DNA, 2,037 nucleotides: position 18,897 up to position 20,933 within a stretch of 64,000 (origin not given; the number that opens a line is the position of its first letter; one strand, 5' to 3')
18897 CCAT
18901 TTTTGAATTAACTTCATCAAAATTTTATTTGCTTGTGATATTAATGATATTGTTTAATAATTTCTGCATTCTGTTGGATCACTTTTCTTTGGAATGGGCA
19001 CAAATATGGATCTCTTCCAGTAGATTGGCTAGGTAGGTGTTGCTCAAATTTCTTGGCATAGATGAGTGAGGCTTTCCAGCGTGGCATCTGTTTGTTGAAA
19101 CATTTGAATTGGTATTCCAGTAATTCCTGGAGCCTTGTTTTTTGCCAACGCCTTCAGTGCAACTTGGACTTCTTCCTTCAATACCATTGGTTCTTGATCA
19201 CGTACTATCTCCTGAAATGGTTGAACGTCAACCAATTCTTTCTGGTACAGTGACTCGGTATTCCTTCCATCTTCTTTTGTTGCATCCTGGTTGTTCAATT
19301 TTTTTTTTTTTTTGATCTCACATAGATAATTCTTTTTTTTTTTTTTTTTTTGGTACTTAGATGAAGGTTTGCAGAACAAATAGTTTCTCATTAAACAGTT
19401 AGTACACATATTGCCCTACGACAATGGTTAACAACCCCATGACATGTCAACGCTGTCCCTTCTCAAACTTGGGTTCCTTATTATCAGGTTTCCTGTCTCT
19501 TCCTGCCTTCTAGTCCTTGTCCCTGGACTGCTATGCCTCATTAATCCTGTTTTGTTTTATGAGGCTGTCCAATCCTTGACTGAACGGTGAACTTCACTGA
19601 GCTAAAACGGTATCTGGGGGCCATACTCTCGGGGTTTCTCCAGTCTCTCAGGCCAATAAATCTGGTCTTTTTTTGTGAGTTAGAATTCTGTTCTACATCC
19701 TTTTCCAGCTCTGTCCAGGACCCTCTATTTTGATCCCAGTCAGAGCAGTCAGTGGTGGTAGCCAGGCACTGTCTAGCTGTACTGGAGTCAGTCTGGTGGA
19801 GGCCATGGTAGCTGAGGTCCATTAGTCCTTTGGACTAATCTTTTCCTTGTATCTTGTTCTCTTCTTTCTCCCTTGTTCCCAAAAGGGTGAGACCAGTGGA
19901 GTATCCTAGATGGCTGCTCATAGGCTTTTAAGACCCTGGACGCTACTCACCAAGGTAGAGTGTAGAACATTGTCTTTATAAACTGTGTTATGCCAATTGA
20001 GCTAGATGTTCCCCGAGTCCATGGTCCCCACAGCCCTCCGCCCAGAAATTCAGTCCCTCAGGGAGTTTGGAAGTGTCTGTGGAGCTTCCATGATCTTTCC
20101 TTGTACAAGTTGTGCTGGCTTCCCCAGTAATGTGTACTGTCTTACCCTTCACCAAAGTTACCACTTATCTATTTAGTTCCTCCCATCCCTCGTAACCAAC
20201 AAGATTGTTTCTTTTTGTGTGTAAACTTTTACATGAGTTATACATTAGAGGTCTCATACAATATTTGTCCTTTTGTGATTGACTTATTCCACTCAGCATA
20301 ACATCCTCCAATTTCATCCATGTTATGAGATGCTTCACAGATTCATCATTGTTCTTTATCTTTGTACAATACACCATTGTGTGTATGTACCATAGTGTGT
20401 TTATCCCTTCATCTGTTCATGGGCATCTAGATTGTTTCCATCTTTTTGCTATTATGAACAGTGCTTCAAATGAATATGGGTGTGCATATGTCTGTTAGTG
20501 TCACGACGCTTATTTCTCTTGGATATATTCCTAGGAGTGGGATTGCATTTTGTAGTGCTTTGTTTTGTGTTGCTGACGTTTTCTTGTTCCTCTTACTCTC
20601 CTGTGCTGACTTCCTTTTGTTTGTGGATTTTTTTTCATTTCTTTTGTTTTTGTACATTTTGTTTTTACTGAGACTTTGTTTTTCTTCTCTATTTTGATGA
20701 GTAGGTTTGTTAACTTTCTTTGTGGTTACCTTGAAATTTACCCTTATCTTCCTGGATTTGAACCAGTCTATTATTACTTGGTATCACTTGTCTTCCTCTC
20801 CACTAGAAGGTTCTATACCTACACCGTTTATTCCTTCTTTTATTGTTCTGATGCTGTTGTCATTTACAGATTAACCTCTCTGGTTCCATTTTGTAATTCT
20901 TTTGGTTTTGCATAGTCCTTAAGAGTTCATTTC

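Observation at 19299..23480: L1 that has lost essentially all of ORF2 but keeps 5'UTR, ORF1, the last about 75 ORF2 codons, 3'UTR and poly-A (HAL1-like, about 4.2 kb)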

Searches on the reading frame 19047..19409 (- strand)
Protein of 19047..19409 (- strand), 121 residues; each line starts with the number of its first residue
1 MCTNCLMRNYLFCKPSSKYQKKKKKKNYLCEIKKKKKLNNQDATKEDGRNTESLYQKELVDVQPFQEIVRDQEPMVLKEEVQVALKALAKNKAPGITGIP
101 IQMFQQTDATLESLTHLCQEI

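Call 48: find_encoding_contigs(protein=window:19047-19409:-, flank=10000, max_places=10)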
Protein seq(121 aa) (121 aa): no gene with exactly this product is on record in the collection.

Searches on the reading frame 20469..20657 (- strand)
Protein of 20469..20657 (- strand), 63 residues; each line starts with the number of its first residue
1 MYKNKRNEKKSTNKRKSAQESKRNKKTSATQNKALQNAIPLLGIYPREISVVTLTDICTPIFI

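Call 47: find_encoding_contigs(protein=window:20469-20657:-, flank=10000, max_places=10)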
Protein seq(63 aa) (63 aa): no gene with exactly this product is on record in the collection.

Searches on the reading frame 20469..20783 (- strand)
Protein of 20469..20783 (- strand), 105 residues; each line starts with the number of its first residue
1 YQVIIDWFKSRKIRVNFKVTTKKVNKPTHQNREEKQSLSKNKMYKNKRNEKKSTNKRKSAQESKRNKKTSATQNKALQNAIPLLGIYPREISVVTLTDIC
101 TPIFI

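Call 30: find_homologous_proteins(query=window:20469-20783:-, max_evalue=10)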
Query seq(105 aa) (105 aa): 1 proteins with E <= 10 among 47 candidates.
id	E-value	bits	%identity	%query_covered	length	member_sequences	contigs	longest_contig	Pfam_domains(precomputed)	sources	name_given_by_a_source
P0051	5.1e+0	25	65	25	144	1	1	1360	-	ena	-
